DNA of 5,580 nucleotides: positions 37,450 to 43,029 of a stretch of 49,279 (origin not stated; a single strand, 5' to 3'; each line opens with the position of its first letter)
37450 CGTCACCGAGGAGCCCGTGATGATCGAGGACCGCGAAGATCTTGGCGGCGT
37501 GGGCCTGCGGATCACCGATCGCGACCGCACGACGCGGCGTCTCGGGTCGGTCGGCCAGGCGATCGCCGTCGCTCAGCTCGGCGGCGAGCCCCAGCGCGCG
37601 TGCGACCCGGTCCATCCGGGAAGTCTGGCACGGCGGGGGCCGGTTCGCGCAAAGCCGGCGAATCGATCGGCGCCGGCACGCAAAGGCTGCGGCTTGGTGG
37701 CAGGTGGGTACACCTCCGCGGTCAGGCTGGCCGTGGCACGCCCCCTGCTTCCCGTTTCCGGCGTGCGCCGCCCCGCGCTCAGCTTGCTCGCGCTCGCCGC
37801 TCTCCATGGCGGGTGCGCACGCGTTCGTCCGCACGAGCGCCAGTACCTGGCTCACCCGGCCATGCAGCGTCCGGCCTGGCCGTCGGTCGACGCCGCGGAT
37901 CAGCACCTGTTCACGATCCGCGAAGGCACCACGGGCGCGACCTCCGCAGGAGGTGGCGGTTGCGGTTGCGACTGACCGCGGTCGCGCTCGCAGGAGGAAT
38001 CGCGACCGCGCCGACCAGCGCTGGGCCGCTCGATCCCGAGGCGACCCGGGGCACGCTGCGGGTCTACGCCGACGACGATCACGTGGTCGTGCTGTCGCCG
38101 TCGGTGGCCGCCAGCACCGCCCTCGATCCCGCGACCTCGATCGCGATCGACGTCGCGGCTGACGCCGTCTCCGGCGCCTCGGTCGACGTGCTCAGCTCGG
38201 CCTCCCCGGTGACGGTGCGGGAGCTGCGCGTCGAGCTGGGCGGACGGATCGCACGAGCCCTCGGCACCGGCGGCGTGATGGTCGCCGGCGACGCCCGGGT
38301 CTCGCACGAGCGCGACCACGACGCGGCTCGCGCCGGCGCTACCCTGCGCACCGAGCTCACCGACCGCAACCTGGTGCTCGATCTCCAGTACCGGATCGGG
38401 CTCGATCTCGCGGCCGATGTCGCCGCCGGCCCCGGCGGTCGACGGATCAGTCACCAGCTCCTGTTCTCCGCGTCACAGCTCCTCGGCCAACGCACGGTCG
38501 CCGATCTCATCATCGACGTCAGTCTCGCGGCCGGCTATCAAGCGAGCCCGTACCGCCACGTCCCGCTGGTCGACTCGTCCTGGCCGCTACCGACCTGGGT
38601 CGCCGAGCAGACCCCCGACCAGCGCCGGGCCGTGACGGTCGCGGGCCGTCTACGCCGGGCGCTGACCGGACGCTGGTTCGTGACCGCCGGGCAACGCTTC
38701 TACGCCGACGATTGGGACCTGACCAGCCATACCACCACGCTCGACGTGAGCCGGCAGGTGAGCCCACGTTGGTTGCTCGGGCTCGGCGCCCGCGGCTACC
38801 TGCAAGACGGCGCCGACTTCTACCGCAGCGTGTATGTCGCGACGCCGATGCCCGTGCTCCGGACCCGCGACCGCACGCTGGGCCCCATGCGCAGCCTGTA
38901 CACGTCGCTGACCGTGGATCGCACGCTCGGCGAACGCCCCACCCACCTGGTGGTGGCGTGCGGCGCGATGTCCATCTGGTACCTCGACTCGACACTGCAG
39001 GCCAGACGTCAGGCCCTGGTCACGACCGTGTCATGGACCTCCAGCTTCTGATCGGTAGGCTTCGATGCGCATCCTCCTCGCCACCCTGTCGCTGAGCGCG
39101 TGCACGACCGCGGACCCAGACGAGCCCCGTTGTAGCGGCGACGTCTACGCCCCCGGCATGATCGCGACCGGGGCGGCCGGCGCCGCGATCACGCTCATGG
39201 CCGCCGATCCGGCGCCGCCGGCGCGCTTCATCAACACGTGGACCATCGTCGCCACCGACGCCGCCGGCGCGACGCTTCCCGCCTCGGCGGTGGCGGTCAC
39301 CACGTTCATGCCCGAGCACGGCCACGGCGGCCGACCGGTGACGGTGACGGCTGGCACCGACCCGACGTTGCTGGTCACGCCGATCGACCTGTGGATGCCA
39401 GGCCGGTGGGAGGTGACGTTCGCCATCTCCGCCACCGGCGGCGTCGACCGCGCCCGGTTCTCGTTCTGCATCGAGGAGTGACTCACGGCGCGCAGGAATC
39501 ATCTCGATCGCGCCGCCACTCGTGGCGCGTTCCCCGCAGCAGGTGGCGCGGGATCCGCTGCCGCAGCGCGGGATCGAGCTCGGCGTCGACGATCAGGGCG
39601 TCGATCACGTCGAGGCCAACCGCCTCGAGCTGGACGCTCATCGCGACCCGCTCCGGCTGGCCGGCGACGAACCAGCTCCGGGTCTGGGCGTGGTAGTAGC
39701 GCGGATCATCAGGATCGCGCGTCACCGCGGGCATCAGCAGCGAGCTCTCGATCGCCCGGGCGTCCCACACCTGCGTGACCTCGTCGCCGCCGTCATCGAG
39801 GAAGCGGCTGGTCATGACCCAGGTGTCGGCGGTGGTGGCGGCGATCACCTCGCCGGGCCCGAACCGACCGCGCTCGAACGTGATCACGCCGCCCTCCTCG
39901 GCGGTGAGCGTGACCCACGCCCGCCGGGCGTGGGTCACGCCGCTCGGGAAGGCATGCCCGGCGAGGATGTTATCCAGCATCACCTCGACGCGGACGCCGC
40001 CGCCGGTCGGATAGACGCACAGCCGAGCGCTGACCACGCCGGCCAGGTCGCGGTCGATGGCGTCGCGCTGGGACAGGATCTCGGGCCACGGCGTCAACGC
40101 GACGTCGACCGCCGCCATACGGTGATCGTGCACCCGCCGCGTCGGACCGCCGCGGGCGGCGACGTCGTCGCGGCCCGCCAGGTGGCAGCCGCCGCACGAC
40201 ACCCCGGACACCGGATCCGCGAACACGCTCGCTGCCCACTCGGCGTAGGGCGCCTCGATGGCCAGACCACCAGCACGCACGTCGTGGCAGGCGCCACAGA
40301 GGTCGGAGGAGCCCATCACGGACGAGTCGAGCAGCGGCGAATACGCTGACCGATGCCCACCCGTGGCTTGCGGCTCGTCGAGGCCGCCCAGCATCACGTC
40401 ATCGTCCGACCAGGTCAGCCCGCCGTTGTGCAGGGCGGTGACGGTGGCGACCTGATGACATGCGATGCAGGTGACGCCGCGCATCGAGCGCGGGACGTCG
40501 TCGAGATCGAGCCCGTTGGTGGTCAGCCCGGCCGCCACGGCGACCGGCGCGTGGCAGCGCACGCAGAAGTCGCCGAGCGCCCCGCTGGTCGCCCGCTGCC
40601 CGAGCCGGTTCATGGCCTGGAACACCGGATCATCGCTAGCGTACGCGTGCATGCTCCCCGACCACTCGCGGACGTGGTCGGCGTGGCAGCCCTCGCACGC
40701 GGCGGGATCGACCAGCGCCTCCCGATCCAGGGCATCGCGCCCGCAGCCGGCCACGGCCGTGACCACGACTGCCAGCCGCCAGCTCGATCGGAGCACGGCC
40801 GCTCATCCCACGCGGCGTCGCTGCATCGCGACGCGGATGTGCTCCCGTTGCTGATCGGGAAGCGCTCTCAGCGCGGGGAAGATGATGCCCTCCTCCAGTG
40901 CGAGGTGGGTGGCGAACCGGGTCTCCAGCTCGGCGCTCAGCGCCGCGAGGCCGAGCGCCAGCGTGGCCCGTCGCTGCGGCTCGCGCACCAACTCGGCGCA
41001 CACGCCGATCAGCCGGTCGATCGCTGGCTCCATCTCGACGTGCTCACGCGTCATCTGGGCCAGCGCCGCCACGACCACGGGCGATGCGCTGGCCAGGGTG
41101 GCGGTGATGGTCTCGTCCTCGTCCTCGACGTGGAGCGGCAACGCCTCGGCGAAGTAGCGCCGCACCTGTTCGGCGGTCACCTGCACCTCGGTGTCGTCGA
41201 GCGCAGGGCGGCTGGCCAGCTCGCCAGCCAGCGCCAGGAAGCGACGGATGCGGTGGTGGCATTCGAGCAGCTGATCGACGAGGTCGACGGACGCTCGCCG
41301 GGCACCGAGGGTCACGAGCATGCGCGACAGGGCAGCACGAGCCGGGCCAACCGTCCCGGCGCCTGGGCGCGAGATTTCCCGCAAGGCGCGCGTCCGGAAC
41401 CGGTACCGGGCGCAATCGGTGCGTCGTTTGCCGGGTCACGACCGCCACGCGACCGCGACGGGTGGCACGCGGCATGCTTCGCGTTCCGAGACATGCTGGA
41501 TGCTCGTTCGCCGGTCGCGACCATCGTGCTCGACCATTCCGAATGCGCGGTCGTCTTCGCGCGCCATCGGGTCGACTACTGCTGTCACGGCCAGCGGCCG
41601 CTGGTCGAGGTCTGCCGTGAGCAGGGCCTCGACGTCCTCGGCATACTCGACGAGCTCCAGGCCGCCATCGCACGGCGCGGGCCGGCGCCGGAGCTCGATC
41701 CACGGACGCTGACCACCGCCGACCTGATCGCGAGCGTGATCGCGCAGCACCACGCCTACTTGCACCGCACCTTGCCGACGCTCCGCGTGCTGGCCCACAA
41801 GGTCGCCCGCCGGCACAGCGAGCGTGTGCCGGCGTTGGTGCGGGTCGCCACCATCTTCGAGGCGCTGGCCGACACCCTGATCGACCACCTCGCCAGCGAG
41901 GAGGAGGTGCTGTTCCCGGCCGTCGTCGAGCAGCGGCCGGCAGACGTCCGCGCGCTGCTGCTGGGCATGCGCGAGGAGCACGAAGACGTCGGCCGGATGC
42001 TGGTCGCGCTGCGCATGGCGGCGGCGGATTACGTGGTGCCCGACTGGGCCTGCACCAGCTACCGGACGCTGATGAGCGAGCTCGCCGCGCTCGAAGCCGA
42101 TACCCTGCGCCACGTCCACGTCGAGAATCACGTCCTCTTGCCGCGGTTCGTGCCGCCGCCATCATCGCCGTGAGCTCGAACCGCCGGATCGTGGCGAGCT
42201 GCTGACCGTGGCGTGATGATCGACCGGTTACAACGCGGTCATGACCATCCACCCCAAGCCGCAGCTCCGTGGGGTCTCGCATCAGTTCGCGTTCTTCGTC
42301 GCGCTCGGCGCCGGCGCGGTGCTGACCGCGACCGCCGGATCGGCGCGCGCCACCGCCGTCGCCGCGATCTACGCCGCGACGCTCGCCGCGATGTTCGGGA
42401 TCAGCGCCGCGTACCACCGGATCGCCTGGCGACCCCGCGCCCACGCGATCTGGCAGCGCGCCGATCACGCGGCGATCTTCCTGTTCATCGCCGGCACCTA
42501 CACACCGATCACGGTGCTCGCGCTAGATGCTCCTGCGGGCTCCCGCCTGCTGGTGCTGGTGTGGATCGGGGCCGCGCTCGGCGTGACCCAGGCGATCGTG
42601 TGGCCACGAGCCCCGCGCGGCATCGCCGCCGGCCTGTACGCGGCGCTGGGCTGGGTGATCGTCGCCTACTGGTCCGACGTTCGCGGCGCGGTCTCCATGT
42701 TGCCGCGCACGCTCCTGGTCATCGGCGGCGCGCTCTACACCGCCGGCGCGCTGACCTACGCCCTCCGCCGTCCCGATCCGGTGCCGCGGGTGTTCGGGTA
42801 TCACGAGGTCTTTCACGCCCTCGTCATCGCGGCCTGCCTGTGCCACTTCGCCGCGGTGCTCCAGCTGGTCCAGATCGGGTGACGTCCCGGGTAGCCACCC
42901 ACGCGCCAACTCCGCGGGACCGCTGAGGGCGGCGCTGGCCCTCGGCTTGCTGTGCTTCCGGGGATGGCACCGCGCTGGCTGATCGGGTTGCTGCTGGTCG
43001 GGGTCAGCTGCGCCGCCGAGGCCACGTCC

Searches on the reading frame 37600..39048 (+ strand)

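Call 35: search_protein_families(library=pfam, proteins=[window:37600-39048:+], max_evalue=0.001)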
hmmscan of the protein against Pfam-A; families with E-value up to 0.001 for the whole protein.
window:37600-39048:+ (483 aa): 1 family
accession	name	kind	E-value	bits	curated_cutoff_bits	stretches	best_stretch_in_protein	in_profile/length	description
PF12094.14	DUF3570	-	3.2e-25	89.2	25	1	279-443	216-381/427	Protein of unknown function (DUF3570)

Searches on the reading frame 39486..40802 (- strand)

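Call 35: search_protein_families(library=pfam, proteins=[window:39486-40802:-], max_evalue=0.001)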
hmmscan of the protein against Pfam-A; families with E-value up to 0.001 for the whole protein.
window:39486-40802:- (439 aa): 4 families
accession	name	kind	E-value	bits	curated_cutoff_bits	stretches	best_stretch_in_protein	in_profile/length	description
PF13435.11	Cytochrome_C554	-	7.3e-08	33.7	20.8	1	35-116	1-83/84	Cytochrome c554 and c-prime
PF22113.1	Mtrc-MtrF_II-IV_dom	-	4.4e-06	26.8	30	0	33-125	81-175/176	Outer membrane cytochrome MtrC/MtrF-like, domains II/IV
PF14522.11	Cytochrome_C7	-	6.8e-05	23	24.8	0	34-117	14-67/67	Cytochrome c7 and related cytochrome c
PF09699.15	Paired_CXXCH_1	-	0.00029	20.9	20.6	0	150-175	16-38/41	Doubled CXXCH motif (Paired_CXXCH_1)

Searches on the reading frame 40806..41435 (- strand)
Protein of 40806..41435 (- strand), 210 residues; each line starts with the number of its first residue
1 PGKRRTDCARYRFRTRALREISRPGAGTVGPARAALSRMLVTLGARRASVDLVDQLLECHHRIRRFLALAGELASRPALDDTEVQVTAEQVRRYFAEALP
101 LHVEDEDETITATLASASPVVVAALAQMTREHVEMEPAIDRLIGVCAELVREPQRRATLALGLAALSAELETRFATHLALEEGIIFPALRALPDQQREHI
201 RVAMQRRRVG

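Call 35: search_protein_families(library=pfam, proteins=[window:40806-41435:-], max_evalue=0.001)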
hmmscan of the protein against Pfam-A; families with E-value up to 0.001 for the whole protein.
window:40806-41435:- (210 aa): 1 family
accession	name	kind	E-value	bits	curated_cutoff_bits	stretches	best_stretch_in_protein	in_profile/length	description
PF01814.28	Hemerythrin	-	7e-15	56.1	25.3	1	52-189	2-127/127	Hemerythrin HHE cation binding domain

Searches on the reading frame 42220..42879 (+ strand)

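Call 64: search_protein_families(library=pfam, proteins=[window:42220-42879:+], max_evalue=0.0001)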
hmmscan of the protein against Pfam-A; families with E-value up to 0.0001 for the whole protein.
window:42220-42879:+ (220 aa): 1 family
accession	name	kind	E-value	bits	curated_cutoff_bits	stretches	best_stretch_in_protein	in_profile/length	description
PF03006.26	HlyIII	-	1.7e-40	139.5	26.2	1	13-210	5-224/224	Haemolysin-III related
